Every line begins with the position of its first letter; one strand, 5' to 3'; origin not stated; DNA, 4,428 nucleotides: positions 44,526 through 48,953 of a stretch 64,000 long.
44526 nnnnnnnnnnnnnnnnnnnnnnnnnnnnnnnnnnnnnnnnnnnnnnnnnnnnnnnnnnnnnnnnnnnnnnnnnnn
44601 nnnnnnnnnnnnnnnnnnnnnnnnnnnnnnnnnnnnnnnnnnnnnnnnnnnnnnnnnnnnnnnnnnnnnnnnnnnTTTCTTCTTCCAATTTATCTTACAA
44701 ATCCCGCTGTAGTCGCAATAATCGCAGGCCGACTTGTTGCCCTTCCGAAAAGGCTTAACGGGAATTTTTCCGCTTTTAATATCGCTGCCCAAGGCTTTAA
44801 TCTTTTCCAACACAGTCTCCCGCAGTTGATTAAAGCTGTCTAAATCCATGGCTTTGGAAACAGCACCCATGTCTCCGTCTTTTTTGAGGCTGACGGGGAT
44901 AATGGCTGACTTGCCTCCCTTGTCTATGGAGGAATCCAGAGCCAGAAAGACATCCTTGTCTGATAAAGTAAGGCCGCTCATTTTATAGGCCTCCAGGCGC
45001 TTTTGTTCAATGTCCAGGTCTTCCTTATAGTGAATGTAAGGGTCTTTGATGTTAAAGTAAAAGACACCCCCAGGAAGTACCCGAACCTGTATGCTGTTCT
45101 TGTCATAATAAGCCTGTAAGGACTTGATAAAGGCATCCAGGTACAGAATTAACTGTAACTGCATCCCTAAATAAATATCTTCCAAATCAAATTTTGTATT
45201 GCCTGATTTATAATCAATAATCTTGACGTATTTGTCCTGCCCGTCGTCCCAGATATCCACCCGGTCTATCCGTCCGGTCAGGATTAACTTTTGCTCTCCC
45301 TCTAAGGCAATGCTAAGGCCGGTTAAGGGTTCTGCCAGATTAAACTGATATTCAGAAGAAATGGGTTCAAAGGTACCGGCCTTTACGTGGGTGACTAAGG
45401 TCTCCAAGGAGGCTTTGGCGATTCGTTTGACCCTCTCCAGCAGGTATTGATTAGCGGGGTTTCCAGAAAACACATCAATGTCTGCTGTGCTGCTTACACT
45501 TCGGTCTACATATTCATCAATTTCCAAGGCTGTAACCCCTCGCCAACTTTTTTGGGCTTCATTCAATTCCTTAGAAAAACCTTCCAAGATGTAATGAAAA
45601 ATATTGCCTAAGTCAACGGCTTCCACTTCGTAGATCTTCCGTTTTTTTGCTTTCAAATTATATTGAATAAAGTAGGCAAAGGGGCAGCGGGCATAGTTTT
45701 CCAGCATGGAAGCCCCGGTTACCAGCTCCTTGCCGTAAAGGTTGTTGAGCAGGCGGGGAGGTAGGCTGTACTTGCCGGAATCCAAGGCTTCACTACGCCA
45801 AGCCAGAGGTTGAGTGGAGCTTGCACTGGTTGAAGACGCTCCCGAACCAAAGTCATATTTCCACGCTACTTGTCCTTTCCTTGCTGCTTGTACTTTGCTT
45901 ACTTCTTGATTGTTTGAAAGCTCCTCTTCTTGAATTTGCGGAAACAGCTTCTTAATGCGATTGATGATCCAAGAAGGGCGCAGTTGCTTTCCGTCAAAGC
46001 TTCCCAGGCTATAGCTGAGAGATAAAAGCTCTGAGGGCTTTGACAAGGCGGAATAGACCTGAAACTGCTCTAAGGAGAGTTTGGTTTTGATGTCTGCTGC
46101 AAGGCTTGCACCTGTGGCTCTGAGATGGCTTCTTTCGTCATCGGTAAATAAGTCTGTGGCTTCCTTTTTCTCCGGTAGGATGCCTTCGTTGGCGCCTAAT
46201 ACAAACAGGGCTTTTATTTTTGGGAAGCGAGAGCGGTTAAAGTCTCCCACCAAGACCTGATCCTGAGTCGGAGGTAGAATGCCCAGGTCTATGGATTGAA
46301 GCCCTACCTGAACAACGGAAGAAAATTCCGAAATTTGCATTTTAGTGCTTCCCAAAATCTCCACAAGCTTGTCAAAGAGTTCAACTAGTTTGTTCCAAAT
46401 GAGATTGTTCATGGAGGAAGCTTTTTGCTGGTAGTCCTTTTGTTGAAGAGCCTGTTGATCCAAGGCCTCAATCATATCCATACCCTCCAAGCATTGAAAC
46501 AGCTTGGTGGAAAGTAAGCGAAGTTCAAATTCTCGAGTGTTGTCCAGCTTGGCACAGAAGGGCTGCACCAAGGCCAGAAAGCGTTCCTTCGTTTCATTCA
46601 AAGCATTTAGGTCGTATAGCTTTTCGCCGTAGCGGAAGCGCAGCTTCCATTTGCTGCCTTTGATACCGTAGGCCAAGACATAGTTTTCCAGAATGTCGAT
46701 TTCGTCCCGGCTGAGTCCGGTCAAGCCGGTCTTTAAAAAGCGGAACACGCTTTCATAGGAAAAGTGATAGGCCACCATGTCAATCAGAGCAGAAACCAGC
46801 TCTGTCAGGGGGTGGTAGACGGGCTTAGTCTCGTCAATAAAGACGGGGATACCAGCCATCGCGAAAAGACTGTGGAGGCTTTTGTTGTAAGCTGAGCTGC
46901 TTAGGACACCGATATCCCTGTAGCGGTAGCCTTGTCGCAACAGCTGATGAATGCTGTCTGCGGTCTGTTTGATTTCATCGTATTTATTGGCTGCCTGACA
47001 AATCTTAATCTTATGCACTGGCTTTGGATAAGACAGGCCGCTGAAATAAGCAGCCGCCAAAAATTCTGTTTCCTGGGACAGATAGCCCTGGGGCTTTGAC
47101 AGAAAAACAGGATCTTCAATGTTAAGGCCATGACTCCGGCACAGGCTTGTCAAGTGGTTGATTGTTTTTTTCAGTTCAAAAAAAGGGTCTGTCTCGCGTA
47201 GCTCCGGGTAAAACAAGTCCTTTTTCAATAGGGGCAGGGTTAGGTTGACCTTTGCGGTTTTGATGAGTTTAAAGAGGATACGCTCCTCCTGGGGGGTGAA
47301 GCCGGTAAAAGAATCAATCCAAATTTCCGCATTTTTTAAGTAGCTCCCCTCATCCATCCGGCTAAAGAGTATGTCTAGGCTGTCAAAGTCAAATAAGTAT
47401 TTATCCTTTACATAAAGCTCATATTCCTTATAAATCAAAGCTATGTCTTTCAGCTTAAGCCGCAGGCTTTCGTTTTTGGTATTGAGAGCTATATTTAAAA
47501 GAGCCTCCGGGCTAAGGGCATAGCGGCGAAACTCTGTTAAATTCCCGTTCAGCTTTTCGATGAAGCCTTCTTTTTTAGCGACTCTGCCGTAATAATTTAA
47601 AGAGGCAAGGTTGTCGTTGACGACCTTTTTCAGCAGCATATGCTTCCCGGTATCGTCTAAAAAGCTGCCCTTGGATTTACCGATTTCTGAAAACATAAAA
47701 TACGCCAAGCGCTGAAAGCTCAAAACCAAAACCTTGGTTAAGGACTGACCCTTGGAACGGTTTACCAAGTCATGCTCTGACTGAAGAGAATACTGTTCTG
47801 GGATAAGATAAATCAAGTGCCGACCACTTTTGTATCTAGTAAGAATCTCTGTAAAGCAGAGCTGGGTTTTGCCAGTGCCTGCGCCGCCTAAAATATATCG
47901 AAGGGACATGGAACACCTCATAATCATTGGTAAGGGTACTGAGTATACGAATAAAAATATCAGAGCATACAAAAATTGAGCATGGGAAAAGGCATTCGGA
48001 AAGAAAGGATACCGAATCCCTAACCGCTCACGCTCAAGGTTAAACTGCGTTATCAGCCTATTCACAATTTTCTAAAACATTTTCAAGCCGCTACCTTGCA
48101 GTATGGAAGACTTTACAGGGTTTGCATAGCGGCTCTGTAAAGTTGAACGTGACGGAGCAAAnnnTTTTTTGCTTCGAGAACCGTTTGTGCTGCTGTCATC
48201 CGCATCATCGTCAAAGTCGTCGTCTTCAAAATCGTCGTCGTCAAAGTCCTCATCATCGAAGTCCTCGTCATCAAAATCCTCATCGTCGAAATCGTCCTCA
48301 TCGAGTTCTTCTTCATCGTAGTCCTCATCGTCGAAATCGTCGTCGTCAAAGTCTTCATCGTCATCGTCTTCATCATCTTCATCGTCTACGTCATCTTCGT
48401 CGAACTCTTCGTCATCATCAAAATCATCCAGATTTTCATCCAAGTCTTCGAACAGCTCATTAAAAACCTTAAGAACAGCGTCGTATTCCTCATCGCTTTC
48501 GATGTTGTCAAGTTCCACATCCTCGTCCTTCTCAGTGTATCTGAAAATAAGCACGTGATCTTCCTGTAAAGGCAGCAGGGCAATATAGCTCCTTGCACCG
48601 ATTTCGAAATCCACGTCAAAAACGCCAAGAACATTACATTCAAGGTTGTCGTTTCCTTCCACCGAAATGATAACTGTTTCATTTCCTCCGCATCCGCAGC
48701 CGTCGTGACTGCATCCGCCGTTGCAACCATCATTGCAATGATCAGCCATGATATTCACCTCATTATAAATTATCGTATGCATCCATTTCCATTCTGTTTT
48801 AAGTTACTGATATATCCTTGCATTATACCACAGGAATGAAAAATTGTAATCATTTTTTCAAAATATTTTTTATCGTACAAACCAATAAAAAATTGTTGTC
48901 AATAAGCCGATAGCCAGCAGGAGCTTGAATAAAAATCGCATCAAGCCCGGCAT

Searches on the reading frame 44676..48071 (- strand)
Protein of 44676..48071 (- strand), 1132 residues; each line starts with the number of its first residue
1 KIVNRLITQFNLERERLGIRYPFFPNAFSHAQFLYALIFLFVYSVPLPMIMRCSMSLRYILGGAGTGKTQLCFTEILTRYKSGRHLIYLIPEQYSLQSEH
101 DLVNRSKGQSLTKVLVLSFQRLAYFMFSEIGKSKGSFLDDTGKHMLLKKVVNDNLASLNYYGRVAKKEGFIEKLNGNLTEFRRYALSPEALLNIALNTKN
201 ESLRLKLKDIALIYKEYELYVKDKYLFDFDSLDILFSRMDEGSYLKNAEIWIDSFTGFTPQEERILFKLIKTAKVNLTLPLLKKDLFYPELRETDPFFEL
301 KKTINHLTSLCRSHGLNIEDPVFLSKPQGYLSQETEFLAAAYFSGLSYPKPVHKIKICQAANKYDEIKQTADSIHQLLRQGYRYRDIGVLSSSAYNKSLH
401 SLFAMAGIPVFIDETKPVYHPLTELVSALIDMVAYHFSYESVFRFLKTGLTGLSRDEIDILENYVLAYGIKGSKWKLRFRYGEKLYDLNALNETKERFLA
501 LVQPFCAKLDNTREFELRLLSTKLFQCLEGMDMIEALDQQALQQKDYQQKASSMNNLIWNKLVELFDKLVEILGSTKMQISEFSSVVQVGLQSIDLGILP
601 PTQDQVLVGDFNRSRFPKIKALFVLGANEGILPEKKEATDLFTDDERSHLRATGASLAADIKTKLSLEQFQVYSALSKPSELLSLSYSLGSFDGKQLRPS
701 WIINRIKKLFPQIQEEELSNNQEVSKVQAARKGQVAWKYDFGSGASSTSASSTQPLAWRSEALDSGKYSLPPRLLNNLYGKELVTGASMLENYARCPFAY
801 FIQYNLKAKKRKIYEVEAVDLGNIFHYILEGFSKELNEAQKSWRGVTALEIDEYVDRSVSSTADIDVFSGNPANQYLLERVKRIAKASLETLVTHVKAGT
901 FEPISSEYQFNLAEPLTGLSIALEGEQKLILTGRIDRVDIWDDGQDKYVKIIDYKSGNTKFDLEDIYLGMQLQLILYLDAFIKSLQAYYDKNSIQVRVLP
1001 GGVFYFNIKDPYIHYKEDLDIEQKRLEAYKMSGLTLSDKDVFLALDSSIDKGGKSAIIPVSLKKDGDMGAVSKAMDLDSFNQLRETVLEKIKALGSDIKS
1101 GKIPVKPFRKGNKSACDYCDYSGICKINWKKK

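Call 75: search_protein_families(library=pfam, proteins=[window:44676-48071:-], max_evalue=0.00001)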
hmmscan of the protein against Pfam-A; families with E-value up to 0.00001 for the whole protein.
window:44676-48071:- (1132 aa): 2 families
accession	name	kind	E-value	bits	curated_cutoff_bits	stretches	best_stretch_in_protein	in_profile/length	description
PF21445.3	ADDB_N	-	1.6e-75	254.4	26.6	1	59-328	1-279/290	ADDB, N-terminal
PF12705.13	PDDEXK_1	-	2.1e-39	136.4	22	1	787-1126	4-247/247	PD-(D/E)XK nuclease superfamily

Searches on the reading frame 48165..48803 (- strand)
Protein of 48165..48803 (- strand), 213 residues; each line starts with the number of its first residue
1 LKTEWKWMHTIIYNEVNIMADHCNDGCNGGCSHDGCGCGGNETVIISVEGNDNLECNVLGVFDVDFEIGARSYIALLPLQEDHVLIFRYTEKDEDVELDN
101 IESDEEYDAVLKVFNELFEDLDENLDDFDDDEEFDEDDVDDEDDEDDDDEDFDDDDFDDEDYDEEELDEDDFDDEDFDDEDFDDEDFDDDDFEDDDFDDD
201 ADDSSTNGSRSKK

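Call 75: search_protein_families(library=pfam, proteins=[window:48165-48803:-], max_evalue=0.00001)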
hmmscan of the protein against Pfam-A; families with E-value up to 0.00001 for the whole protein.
window:48165-48803:- (213 aa): 1 family
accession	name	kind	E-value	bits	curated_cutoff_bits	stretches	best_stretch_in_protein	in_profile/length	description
PF06949.16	DUF1292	-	2.5e-14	54.4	24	1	51-119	3-75/75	Protein of unknown function (DUF1292)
